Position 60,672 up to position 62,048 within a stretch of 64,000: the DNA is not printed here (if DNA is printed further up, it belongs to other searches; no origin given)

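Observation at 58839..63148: Compact module: fused PafBC-type double-WYL regulator, helicase-less relaxase, anchor-less VirD4-like ATPase, with no visible integrase or mating-pore genes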

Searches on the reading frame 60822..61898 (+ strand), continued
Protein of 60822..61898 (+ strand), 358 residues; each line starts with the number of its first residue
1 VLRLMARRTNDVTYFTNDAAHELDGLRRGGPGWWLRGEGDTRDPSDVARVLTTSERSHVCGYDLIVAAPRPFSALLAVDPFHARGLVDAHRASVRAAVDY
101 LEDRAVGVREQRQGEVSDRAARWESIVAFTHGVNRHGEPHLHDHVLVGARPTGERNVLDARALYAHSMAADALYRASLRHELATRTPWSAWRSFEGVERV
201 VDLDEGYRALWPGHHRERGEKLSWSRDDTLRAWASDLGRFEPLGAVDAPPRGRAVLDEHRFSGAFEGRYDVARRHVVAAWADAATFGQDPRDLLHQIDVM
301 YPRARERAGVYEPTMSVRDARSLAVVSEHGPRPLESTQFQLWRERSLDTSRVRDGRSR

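Call 68: fold_search(model_id=the predicted structure, library=pdb)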
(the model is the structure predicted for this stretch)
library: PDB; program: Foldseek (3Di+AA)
matches with E <= 10: 345; with E <= 0.001: 27
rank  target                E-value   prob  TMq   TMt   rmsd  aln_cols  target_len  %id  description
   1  2cdm_A                1.7e-10  1.00  0.50  0.63   4.8       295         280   19  The structure of TrwC complexed with a 27-mer DNA comprising the recognition hairpin and the cleavage site (released 2006-07-31)
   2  1osb_A                2.8e-10  1.00  0.50  0.61   5.8       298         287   19  Conjugative Relaxase TrwC in complex with OriT Dna. Metal-free structure. (released 2003-11-25)
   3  8a1c_A                2.9e-10  1.00  0.51  0.59   6.4       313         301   19  TraI trans-esterase domain from pKM101 (DNA bound) (released 2022-07-13)
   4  1qx0_A                3.7e-10  1.00  0.52  0.63   5.0       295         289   20  CONJUGATIVE RELAXASE TRWC IN COMPLEX WITH ORIT DNA. METAL-BOUND STRUCTURE (released 2003-11-25)
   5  2q7u_B                4.2e-10  1.00  0.44  0.58   8.6       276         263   22  Crystal Structure of the F plasmid TraI Relaxase Domain with the Scissile Thymidine Base and Imidodiphosphate (released 2008-05-20)
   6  8a1b                  4.4e-10  1.00  0.52  0.63   6.7       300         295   20  TraI trans-esterase domain from pKM101 (apo) (released 2022-07-13)
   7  1s6m_A                5.9e-10  1.00  0.51  0.62   5.0       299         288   19  Conjugative Relaxase Trwc In Complex With Orit DNA. Metal-Bound Structure (released 2005-06-14)
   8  1osb_C                7.3e-10  1.00  0.51  0.63   4.9       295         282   19  Conjugative Relaxase TrwC in complex with OriT Dna. Metal-free structure. (released 2003-11-25)
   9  1zm5_A                1.4e-09  1.00  0.51  0.62   5.4       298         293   19  Conjugative Relaxase TRWC in complex with ORIT dna, cooper-bound structure (released 2006-04-25)
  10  4pcb_A                2.5e-09  1.00  0.49  0.62   6.9       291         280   19  Conjugative Relaxase TrwC in complex with mutant OriT Dna (released 2014-09-17)
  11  1p4d_B                3.1e-09  1.00  0.50  0.63   4.9       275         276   20  F factor TraI Relaxase Domain (released 2003-10-14)
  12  1omh_A                3.6e-09  1.00  0.51  0.64   4.8       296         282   18  Conjugative Relaxase TrwC in complex with OriT Dna. Metal-free structure. (released 2003-11-25)
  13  9f11_H                3.6e-09  1.00  0.46  0.32  18.4       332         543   17  CryoEM structure of the F plasmid relaxosome with oriT DNA ss-27_+3ds+4_+143 and TraI its TE mode, derived from ss-27_ (released 2025-06-04)
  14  2q7t_B                3.8e-09  1.00  0.50  0.66   4.3       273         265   20  Crystal Structure of the F plasmid TraI Relaxase Domain with the Scissile Thymidine Base (released 2008-05-20)
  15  9f10_H                4.2e-09  1.00  0.49  0.32   5.2       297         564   17  CryoEM structure of the F plasmid relaxosome with TraI in its TE mode, without accessory protein TraM. Derived from th (released 2025-06-04)
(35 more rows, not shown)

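Call 91: search_solved_structures(query=L065:6733-7710:+, max_evalue=0.001)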
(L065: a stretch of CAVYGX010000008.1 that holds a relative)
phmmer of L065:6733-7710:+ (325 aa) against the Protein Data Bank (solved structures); distinct sequences matched with E-value up to 0.001: 4.
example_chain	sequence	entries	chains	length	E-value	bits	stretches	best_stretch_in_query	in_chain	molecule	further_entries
7p5x_AX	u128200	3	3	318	1.9e-34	122.6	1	8-319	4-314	PafC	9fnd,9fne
6sj9_A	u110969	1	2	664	1.5e-30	109.8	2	9-309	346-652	Proteasome accessory factor B/C (PafBC)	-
7p5x_AY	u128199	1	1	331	5e-05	26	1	142-305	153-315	Transcriptional regulator-like protein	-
9fnd_X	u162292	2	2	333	5e-05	25.9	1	142-305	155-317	Transcriptional regulator-like protein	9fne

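Call 92: search_solved_structures(query=L065:5748-6716:+, max_evalue=0.001)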
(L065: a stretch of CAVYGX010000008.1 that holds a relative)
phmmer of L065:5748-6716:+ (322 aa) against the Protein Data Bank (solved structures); distinct sequences matched with E-value up to 0.001: 3.
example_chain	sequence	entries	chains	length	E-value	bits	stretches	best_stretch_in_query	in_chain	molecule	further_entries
6sj9_A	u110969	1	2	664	1e-19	74.3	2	11-319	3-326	Proteasome accessory factor B/C (PafBC)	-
9fnd_X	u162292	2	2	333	5.2e-16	62.1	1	10-224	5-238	Transcriptional regulator-like protein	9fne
7p5x_AY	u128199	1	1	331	7.8e-16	61.6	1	10-224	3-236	Transcriptional regulator-like protein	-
